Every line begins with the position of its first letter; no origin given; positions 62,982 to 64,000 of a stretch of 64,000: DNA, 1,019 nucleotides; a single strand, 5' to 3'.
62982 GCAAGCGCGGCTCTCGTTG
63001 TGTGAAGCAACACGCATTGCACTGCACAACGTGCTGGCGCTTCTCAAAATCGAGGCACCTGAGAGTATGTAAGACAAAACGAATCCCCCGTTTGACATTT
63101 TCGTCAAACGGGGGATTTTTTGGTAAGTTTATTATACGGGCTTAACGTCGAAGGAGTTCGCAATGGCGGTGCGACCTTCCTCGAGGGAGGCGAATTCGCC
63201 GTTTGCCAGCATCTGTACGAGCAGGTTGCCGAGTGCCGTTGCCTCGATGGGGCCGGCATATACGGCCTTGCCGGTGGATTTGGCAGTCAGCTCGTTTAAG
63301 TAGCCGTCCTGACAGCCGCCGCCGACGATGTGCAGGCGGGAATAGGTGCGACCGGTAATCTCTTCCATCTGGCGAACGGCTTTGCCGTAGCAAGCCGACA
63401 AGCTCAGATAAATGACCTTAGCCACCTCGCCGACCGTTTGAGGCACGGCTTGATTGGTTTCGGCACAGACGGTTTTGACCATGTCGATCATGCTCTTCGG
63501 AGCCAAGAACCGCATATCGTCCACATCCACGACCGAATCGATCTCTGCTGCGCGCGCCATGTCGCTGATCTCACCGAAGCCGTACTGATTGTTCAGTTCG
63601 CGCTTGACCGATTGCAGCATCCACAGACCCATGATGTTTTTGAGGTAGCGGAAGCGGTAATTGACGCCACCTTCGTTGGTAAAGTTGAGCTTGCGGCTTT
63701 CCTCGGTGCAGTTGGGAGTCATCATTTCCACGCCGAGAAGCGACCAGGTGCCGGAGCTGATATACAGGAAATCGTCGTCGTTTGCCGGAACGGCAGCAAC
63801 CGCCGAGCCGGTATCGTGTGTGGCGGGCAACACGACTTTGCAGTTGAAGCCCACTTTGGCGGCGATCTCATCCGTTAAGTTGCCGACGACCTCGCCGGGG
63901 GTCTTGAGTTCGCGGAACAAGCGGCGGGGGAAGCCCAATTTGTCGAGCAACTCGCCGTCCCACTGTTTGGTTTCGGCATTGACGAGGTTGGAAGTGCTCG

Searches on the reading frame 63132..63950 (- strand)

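Call 60: search_protein_families(library=pfam, proteins=[window:63132-63950:-], max_evalue=0.00001)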
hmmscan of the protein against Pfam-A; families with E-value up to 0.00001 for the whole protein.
window:63132-63950:- (272 aa): 1 family
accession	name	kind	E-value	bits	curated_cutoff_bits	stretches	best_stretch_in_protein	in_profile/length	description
PF02782.22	FGGY_C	-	3e-23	83.1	27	1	62-249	1-197/198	FGGY family of carbohydrate kinases, C-terminal domain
